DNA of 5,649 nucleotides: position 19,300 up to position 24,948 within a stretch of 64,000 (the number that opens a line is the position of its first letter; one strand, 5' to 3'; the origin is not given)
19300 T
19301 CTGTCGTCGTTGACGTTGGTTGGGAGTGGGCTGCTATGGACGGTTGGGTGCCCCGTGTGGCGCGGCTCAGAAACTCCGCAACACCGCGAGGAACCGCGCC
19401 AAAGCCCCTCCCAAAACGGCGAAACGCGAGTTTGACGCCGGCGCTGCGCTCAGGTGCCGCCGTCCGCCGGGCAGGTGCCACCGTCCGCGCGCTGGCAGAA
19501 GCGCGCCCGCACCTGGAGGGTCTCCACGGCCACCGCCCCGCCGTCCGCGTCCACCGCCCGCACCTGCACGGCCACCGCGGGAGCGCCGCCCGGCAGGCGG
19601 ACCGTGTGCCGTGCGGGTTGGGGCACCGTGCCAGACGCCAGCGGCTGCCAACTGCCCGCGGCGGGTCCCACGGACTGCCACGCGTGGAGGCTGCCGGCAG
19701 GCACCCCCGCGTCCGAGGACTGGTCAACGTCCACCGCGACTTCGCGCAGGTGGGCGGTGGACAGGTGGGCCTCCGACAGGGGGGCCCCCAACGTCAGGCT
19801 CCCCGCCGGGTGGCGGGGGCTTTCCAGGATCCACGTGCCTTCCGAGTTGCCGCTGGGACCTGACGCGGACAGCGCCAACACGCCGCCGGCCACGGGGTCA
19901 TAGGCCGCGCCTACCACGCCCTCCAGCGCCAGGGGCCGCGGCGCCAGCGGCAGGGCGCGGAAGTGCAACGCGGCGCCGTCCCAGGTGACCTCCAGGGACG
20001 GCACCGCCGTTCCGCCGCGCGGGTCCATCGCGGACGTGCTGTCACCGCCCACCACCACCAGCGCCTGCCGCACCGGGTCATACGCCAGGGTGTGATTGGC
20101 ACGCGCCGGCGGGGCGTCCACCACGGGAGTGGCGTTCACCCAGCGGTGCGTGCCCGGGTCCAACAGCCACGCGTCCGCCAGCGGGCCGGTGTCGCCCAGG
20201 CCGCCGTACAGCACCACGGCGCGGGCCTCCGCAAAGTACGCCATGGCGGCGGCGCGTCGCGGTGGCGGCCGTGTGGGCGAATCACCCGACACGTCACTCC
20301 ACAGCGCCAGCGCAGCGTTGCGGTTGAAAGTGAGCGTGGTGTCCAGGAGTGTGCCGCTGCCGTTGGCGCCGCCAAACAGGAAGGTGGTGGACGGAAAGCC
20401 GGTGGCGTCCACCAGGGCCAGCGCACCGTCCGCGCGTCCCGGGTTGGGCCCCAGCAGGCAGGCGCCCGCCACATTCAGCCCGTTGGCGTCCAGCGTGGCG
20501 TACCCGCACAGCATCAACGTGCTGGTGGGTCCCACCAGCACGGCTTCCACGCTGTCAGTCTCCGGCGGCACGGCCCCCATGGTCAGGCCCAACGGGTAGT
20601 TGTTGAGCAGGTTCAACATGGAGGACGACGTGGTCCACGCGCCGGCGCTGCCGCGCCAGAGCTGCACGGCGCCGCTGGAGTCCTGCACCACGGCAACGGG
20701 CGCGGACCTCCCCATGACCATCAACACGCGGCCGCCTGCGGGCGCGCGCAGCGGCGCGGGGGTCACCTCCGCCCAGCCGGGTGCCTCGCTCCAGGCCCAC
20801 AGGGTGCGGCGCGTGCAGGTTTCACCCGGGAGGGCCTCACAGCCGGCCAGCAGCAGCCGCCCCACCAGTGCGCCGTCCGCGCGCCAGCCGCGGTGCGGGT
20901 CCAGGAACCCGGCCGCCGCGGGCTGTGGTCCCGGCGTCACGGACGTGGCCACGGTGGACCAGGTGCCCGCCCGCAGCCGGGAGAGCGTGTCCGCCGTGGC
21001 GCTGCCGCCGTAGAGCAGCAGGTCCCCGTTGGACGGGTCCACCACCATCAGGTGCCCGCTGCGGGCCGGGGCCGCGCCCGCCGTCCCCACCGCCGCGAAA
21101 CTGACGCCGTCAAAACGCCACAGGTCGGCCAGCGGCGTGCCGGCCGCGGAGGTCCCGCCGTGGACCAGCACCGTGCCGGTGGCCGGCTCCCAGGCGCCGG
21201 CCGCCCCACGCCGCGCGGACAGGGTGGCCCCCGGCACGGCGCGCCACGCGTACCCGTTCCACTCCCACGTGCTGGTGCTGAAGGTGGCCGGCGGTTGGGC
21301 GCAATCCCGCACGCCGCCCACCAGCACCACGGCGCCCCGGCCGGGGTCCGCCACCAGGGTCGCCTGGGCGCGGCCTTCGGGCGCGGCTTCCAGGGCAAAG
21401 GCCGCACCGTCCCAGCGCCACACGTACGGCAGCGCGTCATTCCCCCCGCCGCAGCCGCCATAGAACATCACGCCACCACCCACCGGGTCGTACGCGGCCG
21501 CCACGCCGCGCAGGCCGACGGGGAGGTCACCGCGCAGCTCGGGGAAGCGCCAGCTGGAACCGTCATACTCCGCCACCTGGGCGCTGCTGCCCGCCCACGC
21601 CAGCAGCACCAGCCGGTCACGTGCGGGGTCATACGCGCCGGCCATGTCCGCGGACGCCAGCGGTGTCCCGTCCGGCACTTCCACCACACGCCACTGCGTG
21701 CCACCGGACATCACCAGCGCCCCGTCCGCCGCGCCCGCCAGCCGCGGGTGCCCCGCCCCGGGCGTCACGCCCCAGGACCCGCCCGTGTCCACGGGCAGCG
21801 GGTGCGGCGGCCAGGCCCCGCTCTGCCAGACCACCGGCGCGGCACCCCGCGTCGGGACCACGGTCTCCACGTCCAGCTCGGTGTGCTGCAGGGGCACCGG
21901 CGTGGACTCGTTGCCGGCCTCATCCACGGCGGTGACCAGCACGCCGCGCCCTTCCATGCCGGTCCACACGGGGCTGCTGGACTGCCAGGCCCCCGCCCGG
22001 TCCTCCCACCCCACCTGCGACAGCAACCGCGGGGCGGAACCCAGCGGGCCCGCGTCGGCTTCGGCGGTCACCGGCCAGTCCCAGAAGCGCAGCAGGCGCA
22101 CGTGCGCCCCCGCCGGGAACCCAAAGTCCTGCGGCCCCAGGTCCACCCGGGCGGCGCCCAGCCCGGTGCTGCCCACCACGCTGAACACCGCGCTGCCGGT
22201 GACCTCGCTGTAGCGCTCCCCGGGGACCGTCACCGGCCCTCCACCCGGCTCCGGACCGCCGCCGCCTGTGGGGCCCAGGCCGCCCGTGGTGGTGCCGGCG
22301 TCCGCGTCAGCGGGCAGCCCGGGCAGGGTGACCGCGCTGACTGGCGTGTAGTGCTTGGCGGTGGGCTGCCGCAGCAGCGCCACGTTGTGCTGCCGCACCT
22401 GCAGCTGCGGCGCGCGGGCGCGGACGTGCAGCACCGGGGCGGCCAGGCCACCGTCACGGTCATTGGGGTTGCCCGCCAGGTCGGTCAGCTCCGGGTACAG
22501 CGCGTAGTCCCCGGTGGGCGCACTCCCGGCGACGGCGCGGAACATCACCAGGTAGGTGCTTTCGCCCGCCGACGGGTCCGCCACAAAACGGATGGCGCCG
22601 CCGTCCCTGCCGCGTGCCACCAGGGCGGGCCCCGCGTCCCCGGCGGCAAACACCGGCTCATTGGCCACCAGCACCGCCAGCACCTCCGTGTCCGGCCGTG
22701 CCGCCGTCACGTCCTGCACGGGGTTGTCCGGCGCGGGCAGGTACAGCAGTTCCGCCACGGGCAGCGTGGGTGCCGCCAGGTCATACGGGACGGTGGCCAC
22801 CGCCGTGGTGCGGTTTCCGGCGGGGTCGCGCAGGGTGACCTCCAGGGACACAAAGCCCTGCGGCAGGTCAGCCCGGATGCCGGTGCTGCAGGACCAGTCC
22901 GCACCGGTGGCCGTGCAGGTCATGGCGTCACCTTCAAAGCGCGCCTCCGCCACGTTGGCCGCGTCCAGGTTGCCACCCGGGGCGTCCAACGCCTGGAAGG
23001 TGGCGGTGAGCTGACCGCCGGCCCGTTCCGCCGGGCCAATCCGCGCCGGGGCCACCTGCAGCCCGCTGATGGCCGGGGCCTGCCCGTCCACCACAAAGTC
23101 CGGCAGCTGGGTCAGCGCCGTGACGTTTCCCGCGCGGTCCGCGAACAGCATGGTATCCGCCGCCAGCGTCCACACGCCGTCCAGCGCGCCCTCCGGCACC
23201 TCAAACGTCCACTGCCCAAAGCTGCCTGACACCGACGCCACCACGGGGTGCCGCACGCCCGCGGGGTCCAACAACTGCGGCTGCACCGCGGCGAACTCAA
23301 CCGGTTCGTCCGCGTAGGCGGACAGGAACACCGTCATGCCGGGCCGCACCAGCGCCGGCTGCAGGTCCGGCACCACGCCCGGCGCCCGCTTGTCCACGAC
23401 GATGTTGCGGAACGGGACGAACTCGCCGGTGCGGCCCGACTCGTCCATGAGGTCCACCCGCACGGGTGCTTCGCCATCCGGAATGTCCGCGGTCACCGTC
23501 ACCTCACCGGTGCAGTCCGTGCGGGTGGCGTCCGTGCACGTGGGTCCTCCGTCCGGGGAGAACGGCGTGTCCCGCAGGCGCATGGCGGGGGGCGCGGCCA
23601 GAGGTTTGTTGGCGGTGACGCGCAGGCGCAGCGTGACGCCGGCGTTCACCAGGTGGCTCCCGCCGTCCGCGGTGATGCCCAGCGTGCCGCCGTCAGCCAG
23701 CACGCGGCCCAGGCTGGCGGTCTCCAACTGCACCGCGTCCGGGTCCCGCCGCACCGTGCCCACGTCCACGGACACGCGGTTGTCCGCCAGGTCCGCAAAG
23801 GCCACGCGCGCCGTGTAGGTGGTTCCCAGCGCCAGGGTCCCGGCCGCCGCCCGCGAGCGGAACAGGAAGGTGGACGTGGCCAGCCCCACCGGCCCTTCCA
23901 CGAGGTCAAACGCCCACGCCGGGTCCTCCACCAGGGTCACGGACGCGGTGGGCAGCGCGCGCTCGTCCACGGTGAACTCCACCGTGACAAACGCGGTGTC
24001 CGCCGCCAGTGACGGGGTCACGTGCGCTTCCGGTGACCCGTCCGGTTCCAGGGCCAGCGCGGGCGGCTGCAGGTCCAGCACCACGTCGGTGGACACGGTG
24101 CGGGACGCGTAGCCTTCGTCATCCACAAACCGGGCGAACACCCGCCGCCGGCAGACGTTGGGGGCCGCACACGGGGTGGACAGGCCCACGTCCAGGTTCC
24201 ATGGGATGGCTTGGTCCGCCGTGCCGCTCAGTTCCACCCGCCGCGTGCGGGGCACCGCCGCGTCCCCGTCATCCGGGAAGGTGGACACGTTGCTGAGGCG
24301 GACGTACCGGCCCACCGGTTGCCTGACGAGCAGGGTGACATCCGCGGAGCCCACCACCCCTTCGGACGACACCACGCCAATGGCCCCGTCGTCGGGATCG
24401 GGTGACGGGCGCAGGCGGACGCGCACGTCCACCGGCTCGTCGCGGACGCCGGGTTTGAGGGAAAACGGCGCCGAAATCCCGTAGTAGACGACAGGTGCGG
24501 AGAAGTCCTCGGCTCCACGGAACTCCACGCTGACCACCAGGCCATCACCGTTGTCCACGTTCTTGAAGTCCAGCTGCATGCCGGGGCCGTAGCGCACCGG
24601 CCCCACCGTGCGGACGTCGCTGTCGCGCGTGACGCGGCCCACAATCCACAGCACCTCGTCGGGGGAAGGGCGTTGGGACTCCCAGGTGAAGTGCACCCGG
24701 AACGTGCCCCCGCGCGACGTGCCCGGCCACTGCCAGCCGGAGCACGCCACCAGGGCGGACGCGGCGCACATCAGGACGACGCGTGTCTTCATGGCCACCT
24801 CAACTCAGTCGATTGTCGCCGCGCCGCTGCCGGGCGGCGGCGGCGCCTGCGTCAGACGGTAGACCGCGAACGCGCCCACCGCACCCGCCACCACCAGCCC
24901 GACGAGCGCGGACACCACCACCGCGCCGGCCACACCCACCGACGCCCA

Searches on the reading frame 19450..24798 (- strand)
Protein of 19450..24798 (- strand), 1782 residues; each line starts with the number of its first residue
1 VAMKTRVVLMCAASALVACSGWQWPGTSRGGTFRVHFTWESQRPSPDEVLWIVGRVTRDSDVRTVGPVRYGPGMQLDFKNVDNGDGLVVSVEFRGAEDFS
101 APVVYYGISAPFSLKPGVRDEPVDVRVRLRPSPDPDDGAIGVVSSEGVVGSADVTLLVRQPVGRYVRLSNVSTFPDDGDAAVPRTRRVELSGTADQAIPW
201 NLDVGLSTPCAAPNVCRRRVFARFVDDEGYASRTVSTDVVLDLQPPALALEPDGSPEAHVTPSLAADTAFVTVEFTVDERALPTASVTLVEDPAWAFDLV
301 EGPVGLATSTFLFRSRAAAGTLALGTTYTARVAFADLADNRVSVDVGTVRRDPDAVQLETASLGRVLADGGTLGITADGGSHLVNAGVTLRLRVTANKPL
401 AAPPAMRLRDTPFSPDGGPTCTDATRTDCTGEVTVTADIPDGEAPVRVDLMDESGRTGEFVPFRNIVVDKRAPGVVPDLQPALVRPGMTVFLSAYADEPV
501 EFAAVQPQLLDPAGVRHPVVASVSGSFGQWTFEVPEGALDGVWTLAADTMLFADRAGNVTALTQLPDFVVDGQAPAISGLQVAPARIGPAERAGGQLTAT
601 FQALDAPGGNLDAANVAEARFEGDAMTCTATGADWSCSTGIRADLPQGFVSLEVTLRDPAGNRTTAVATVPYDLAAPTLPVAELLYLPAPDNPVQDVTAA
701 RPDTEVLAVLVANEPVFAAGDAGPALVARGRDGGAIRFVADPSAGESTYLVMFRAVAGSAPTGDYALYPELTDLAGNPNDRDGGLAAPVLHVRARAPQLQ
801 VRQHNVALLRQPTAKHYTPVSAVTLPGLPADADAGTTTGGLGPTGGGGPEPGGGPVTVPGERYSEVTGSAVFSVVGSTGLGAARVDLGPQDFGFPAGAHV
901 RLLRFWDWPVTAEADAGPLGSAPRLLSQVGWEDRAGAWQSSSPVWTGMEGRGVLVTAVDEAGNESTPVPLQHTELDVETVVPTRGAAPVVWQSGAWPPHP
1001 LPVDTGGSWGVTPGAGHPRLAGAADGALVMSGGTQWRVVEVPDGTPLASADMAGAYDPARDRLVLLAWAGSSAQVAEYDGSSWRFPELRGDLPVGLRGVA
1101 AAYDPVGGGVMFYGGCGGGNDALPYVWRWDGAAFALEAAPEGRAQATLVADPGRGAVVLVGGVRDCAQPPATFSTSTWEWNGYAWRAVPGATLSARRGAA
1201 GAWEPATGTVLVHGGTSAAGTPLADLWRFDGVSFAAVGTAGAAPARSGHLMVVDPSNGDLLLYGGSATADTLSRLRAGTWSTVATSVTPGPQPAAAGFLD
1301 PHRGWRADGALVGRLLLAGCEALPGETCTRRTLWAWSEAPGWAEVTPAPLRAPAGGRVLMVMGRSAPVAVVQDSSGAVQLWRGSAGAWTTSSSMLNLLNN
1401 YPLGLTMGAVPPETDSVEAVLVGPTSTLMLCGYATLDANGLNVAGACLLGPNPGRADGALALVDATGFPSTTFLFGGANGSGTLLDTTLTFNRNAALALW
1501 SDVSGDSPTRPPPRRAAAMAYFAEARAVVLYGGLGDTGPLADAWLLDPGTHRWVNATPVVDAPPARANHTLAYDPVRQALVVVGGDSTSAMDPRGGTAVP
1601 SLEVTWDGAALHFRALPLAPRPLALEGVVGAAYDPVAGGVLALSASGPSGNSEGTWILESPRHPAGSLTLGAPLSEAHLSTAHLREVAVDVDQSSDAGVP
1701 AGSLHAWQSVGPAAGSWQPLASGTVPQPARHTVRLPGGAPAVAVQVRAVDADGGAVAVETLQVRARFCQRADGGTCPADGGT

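Call 7: search_protein_families(library=pfam, proteins=[window:19450-24798:-], max_evalue=1)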
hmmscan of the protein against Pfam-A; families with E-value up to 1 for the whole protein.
window:19450-24798:- (1782 aa): 8 families
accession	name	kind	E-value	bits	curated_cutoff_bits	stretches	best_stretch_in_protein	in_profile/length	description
PF24681.1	Kelch_KLHDC2_KLHL20_DRC7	-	5.9e-24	85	50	3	1451-1589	46-176/221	KLHDC2/KLHL20/DRC7 Kelch-repeats domain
PF13415.12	Kelch_3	-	6.9e-14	52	22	3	1528-1574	4-48/48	Galactose oxidase, central domain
PF13418.12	Kelch_4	-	1.6e-13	50.8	21.6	2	1208-1230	13-35/49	Galactose oxidase, central domain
PF24981.1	Beta-prop_ATRN-LZTR1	-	7.1e-12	45.6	50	2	1473-1588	2-117/289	Attractin/LZTR1 beta-propeller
PF19077.6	Big_13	-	8.8e-09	36.2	27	1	524-571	58-101/102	Bacterial Ig-like domain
PF01344.31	Kelch_1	-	0.00034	20.5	20.1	1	1529-1558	15-44/46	Kelch motif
PF13964.12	Kelch_6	-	0.005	17.2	25.3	0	1528-1554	14-41/50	Kelch motif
PF01835.25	MG2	-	0.048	14.5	32.8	1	484-547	11-80/96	MG2 domain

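Call 8: search_protein_families(library=ncbifam, proteins=[window:19450-24798:-], max_evalue=1)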
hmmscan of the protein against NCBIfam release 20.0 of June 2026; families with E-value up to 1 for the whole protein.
window:19450-24798:- (1782 aa): 0 families

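Call 33: search_protein_families(library=pfam, alignment_id=A2, max_evalue=0.001)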
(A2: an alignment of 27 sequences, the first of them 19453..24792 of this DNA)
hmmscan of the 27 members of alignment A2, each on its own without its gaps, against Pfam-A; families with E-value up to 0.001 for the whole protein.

A. member 1, window:19453-24792:- (1780 aa): 6 families
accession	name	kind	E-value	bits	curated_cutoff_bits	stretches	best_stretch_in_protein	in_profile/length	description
PF24681.1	Kelch_KLHDC2_KLHL20_DRC7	-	5.9e-24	85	50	2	1449-1587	46-176/221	KLHDC2/KLHL20/DRC7 Kelch-repeats domain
PF13415.12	Kelch_3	-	6.8e-14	52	22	1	1526-1572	4-48/48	Galactose oxidase, central domain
PF13418.12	Kelch_4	-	1.6e-13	50.8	21.6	0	1206-1228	13-35/49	Galactose oxidase, central domain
PF24981.1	Beta-prop_ATRN-LZTR1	-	7.1e-12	45.6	50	1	1471-1586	2-117/289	Attractin/LZTR1 beta-propeller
PF19077.6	Big_13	-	8.8e-09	36.2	27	0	522-569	58-101/102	Bacterial Ig-like domain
PF01344.31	Kelch_1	-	0.00034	20.5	20.1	0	1527-1556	15-44/46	Kelch motif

B. families by the number of members that match (of 27 scanned): 21 families
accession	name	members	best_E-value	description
PF24681.1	Kelch_KLHDC2_KLHL20_DRC7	11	7.2e-70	KLHDC2/KLHL20/DRC7 Kelch-repeats domain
PF13415.12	Kelch_3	9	2e-34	Galactose oxidase, central domain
PF19077.6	Big_13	9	6.8e-23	Bacterial Ig-like domain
PF24981.1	Beta-prop_ATRN-LZTR1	8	8.5e-36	Attractin/LZTR1 beta-propeller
PF13418.12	Kelch_4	7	3e-29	Galactose oxidase, central domain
PF13964.12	Kelch_6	4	1.1e-10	Kelch motif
PF07646.21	Kelch_2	4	4.8e-10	Kelch motif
PF13854.13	Kelch_HCF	3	8.4e-12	Host cell factor, Kelch-repeats domain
PF01344.31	Kelch_1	2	4.1e-07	Kelch motif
PF01289.24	Thiol_cytolysin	1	2.4e-25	Thiol-activated cytolysin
PF13620.12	CarboxypepD_reg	1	2e-21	Carboxypeptidase regulatory-like domain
PF13517.12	FG-GAP_3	1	1.6e-19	FG-GAP-like repeat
PF01839.29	FG-GAP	1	1.6e-16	FG-GAP repeat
PF13715.12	CarbopepD_reg_2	1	1.6e-11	CarboxypepD_reg-like domain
PF17210.9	SdrD_B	1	5e-11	SdrD B-like domain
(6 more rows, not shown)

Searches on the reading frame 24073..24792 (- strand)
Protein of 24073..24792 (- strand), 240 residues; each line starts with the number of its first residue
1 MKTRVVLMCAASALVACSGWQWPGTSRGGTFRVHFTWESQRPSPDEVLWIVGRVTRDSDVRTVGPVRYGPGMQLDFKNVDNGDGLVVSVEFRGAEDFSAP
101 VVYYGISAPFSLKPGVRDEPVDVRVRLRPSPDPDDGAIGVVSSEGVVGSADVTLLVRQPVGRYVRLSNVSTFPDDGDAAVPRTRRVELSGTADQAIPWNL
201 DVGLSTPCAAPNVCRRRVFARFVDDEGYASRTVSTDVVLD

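Call 94: search_solved_structures(query=A5, max_evalue=1)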
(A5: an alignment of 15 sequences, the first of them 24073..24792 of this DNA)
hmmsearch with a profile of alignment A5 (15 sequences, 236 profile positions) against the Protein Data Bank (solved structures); distinct sequences matched with E-value up to 1: 0.
